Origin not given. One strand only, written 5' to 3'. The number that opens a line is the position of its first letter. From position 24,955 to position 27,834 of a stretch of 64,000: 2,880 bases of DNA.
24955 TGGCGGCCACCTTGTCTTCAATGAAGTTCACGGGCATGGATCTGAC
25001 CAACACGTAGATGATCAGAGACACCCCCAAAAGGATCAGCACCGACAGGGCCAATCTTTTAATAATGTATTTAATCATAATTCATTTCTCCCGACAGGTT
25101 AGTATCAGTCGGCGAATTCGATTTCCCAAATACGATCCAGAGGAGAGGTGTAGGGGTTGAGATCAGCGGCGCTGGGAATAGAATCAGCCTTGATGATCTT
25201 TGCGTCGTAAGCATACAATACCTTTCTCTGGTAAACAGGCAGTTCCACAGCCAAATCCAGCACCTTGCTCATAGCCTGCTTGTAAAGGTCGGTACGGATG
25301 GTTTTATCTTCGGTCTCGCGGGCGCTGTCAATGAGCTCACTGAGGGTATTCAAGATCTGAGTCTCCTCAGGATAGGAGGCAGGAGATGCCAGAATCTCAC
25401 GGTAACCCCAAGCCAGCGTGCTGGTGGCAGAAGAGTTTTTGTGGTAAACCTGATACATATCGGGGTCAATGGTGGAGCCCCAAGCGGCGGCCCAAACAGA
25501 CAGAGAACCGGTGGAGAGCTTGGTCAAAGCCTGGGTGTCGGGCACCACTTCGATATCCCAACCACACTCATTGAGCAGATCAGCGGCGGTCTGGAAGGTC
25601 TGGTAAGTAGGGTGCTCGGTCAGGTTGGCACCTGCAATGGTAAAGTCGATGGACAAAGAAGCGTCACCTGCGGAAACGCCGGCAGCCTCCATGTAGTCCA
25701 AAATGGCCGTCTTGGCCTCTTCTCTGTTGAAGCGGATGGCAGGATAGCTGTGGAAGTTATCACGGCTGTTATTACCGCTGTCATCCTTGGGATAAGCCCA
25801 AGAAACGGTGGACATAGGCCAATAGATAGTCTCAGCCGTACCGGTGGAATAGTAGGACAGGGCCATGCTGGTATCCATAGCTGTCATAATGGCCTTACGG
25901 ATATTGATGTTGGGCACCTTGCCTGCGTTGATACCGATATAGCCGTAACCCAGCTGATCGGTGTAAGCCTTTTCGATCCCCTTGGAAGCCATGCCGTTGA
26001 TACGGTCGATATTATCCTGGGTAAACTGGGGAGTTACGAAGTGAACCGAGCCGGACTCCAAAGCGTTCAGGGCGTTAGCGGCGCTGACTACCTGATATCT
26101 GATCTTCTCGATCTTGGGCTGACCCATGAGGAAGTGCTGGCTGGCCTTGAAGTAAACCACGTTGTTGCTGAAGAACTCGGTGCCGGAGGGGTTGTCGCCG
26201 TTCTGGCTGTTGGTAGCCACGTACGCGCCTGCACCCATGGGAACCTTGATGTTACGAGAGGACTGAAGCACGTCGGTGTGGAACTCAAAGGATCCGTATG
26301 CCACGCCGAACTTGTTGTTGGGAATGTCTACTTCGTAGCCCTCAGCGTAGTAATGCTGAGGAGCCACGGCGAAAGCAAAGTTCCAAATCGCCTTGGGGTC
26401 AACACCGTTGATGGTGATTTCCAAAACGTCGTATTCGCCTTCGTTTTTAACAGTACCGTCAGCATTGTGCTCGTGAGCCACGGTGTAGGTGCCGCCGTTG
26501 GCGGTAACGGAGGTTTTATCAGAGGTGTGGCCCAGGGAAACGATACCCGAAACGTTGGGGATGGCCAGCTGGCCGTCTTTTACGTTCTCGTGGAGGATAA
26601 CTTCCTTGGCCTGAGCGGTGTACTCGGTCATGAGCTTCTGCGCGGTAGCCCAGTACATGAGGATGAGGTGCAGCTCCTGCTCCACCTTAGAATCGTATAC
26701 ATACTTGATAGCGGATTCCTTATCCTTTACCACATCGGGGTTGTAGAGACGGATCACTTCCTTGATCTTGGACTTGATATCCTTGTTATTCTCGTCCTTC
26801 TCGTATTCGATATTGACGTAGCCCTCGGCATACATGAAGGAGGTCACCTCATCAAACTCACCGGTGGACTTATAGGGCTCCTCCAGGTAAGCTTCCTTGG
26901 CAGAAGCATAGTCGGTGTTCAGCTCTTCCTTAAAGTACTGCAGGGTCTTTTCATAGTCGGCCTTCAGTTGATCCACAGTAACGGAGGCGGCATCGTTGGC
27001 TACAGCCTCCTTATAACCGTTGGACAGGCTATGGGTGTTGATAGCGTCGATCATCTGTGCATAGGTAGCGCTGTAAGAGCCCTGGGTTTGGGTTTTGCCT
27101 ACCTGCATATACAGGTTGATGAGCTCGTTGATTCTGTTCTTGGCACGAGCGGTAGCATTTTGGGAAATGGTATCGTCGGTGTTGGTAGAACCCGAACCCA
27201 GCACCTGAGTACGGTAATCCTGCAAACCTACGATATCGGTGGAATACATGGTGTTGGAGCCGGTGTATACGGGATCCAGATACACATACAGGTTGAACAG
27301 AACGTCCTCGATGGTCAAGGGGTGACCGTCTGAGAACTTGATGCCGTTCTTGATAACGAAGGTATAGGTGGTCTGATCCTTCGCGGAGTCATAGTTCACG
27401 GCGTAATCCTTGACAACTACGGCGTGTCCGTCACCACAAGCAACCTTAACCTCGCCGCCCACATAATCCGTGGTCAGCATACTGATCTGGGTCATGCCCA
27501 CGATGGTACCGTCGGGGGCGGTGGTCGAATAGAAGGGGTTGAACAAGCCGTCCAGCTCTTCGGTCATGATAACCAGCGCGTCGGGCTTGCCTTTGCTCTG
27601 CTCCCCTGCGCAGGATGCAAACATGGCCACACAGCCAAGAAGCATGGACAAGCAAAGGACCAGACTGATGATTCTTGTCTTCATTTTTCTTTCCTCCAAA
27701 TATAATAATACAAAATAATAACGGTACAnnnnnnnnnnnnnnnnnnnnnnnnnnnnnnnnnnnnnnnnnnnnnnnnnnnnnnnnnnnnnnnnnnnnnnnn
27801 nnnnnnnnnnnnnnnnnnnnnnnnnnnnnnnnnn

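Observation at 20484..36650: Giant cell-envelope subtilase and a complete Opp-type peptide importer lie in one same-strand cluster behind one promoter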

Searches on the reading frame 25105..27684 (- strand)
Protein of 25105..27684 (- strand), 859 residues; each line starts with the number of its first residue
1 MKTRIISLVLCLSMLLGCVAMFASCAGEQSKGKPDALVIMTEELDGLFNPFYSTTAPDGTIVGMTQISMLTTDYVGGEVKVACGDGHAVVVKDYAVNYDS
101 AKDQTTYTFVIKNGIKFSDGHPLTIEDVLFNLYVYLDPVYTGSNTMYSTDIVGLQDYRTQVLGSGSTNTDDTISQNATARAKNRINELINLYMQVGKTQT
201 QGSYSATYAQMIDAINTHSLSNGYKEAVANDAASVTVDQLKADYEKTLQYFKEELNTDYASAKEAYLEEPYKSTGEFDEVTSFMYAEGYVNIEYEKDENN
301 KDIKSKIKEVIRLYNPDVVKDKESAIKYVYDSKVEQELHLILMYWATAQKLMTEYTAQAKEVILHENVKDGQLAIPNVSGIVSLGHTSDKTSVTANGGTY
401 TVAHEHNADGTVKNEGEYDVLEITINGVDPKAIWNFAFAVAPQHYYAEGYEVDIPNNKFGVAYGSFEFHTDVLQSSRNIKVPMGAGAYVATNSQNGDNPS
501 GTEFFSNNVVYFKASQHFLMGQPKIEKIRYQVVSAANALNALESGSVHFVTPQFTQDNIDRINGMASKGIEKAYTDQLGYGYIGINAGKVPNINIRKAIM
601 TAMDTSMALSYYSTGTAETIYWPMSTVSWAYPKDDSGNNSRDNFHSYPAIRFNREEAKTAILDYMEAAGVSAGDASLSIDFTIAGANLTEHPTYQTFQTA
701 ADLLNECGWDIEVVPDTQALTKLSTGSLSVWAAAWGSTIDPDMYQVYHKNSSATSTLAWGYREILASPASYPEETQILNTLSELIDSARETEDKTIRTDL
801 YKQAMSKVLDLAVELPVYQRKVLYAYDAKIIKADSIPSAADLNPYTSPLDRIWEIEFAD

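Call 4: search_protein_families(library=pfam, proteins=[window:25105-27684:-], max_evalue=0.01)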
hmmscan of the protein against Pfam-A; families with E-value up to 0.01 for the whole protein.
window:25105-27684:- (859 aa): 1 family
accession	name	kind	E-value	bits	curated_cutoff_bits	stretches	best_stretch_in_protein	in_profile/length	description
PF00496.27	SBP_bac_5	-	5.5e-27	95.3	32.4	2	474-753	107-364/368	Bacterial extracellular solute-binding proteins, family 5 Middle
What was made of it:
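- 25105..27684 (-): Long-form family-5 substrate-binding lipoprotein, 859 aa, Cys25 invariant. Carries a roughly 250-300-aa, mainly helical insertion. SBP_bac_5 95 bits in two stretches (call 4).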

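Call 18: search_solved_structures(query=window:25105-27684:-, max_evalue=0.01, show_alignments=1)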
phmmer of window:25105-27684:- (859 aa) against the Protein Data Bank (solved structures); distinct sequences matched with E-value up to 0.01: 20.
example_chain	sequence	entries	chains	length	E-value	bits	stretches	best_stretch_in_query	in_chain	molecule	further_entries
1xoc_A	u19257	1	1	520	1.7e-13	53.2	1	504-635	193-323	Oligopeptide-binding protein appA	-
5u4o_A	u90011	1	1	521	6.1e-07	31.5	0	516-637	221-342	ABC transporter substrate-binding protein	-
5isu_A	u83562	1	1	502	1.1e-05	27.3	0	96-141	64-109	Lmo0135 protein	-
3drf_A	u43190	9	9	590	6e-05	24.9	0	89-160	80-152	Oligopeptide-binding protein oppA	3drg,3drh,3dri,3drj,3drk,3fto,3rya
6tfq_A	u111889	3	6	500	0.00018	23.4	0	49-142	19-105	ABC transporter substrate-binding protein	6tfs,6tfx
6lzv_A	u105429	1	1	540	0.00053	21.8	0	62-160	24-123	Peptide ABC transporter, periplasmic peptide-binding protein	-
6lzt_A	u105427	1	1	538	0.0006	21.6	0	62-160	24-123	Peptide ABC transporter, periplasmic peptide-binding protein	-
8are_A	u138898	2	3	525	0.00064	21.5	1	95-165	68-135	Oligopeptide-binding protein OppA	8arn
8efz_A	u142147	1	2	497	0.00065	21.5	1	91-162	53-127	Extracellular solute-binding protein family 5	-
8upi_A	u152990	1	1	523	0.00067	21.5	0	91-156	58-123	Peptide ABC transporter substrate-binding protein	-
7ebm_A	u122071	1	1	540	0.00068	21.4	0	62-160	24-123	Peptide ABC transporter, periplasmic peptide-binding protein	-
5yqw_A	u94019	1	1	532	0.00069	21.4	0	62-160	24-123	Peptide ABC transporter, periplasmic peptide-binding protein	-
6lzw_A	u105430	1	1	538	0.00073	21.3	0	62-160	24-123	Peptide ABC transporter, periplasmic peptide-binding protein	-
6lzq_A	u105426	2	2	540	0.00074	21.3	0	62-160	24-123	Peptide ABC transporter, periplasmic peptide-binding protein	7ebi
6lzu_A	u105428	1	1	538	0.00083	21.2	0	62-160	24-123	Peptide ABC transporter, periplasmic peptide-binding protein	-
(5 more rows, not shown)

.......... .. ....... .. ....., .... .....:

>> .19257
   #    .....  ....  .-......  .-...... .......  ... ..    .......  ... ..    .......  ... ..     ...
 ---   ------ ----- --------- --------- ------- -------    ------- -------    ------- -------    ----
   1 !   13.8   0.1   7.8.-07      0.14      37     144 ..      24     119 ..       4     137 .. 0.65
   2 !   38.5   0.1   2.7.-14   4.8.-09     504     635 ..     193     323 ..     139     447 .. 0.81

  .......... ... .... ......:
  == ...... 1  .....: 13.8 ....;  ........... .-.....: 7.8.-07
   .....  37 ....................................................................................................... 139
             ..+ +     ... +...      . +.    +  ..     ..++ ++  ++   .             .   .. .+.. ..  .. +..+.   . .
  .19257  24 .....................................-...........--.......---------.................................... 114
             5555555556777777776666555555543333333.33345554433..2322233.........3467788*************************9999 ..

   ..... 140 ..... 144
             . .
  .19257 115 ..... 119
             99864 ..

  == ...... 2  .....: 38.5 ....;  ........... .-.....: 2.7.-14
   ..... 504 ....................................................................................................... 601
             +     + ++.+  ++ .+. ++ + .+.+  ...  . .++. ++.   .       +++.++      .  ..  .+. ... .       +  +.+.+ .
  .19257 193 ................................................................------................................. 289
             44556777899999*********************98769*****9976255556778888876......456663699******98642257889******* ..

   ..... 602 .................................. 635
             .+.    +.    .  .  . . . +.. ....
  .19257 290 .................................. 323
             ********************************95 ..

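Call 28: find_homologous_proteins(query=window:25105-27684:-)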
Query window:25105-27684:- (859 aa): 4131 proteins with E <= 0.001 among 8000 candidates; the best 120 are listed.
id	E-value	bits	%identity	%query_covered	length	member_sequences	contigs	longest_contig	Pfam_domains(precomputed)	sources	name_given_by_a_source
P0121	0.0e+0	1936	100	100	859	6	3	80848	PF00496.28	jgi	-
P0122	0.0e+0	1764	90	100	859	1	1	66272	PF00496.28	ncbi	-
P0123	0.0e+0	1762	90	100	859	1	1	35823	PF00496.28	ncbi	-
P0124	0.0e+0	1759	89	100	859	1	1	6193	PF00496.28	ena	-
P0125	0.0e+0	1756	90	100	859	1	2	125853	PF00496.28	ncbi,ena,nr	ncbi:MAG: hypothetical protein IJW00_04840 [Clostridia bacterium]|nr:hypothetical protein [Clostridi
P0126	0.0e+0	1755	90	100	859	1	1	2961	PF00496.28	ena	-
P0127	0.0e+0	1755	90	100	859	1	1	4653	PF00496.28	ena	-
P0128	0.0e+0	1728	88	100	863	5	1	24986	PF00496.28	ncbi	-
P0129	0.0e+0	1705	87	100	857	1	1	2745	PF00496.28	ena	-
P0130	0.0e+0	1700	86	100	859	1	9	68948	PF00496.28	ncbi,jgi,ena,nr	ncbi:MAG: hypothetical protein E7661_03565 [Ruminococcaceae bacterium]|nr:hypothetical protein [Osci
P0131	0.0e+0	1694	86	100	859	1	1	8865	PF00496.28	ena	-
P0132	0.0e+0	1638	84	100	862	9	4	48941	PF00496.28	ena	-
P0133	0.0e+0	1632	84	100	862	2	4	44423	PF00496.28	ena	-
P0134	0.0e+0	1623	84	100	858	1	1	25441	PF00496.28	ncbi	-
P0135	0.0e+0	1584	82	100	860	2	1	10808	PF00496.28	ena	-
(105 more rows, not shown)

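Call 32: search_protein_families(library=ncbifam, proteins=[window:25105-27684:-], max_evalue=0.001)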
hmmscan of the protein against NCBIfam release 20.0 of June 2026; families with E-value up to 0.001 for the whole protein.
window:25105-27684:- (859 aa): 4 families
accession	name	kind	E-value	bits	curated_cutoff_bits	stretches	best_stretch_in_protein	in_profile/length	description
NF045467.1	Opp4A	equivalog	4e-25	88.1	650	2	39-174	40-165/556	oligopeptide ABC transporter substrate-binding protein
TIGR02294.1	nickel_nikA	equivalog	1.4e-09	37.1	393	0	406-608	88-281/501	nickel ABC transporter substrate-binding protein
NF047575.1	opine_bind_CntA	exception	4.4e-08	32.1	800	0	95-132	82-119/535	staphylopine-dependent metal ABC transporter substrate-binding lipoprotein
TIGR04028.1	SBP_KPN_01854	hypoth_equivalog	8.2e-07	27.9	468.5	1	100-135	55-90/509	TIGR04028 family ABC transporter substrate-binding protein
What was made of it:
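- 25105..27684 (-): Nearest NCBIfam model is Opp4A, far below its cut-off (call 32).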

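Call 41: predict_structure(alignment_id=A2)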
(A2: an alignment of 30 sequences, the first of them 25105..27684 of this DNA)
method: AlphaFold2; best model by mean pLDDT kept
length: 859 residues; sequences in the alignment: 30
mean_pLDDT: 55.7   pTM: 0.43
mean pLDDT of the five models: 55.7, 53.9, 50.8, 49.2, 47.1
residues with pLDDT >= 90: 52; 70-90: 237; 50-70: 145; < 50: 425
segments of 3 or more residues with pLDDT < 50: 1-3, 16-82, 87-89, 133-170, 367-376, 429-465, 468-470, 472-492, 498-543, 545-559, 569-588, 605-652, 683-693, 716-765, 812-859
pLDDT, mean of each block of 10 residues (from residue 1): 56 48 30 28 24 28 29 35 54 77 78 61 61 45 26 33 42 70 90 89 88 94 85 87 89 84 66 64 85 84 77 87 91 86 70 72 54 49 73 87 84 86 63 33 38 40 46 42 36 46 38 43 35 39 43 43 53 29 40 68 47 38 29 35 30 71 85 79 48 60 85 53 28 26 22 32 49 63 70 72 61 39 34 41 38 33
secondary structure, 60 per line:
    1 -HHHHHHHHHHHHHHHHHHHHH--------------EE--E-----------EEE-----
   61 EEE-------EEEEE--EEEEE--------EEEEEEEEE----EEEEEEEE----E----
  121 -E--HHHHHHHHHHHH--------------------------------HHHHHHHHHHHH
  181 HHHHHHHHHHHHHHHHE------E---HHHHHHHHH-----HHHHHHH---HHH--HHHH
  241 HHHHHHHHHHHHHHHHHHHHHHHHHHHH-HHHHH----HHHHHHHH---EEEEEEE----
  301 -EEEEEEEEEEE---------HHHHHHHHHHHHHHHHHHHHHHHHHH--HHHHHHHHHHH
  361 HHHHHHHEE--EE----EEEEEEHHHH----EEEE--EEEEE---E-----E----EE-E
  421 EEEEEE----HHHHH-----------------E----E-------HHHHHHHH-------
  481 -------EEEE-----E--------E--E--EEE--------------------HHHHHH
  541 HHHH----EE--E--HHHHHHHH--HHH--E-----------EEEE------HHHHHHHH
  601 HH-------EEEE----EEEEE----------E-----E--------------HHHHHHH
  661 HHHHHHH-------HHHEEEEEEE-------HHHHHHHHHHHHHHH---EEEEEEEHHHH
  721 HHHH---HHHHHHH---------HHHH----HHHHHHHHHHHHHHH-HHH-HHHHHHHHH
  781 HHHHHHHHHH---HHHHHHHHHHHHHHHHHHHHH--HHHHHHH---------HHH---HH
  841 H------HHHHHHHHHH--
elements in order (helices of 4 or more, strands of 3 or more residues): H2-22 E53-55 E61-63 E71-75 E78-82 E91-99 E104-111 H125-136 H169-196 H208-216 H222-228 H237-268 H270-274 H279-286 E290-296 E302-312 H322-347 H350-367 E378-383 H384-387 E392-395 E398-402 E420-426 H431-435 H466-473 E488-491 E512-514 H535-544 H556-563 E583-586 H593-602 E610-613 E618-622 H654-667 E678-684 H692-706 E710-716 H717-724 H728-734 H744-747 H752-766 H772-790 H794-814 H817-823 H848-857
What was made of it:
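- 25105..27684 (-): The insertion is modelled at pLDDT 85-94, while the whole model reaches only 56 (call 41).
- On PepT-family (Opp/Dpp/App) ABC importer: The AlphaFold2 model of the binding protein was too poor (pLDDT 56) to inspect the pocket (call 41).
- The binding protein is highly divergent and carries a 250-300-aa insertion (calls 18, 41).
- Tried and rejected: I did not use it for fold search (call 41).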

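Call 67: search_solved_structures(query=A2, max_evalue=0.00001)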
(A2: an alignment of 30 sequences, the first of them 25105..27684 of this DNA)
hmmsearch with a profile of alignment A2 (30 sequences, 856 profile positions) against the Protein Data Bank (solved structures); distinct sequences matched with E-value up to 0.00001: 4.
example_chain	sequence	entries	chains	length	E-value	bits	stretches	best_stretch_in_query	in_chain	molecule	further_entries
1xoc_A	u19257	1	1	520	2.4e-14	55.8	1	507-635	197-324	Oligopeptide-binding protein appA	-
6wm6_A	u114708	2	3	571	5.1e-08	34.9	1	522-604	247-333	Extracellular solute-binding protein, family 5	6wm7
5isu_A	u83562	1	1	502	8.7e-08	34.1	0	98-136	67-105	Lmo0135 protein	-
5u4o_A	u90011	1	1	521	1.2e-07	33.7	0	511-638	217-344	ABC transporter substrate-binding protein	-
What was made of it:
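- The binding protein is very divergent from characterised peptide binders: best PDB E-value 1e-14, and NCBIfam Opp4A far below its cut-off (calls 18, 32, 67).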
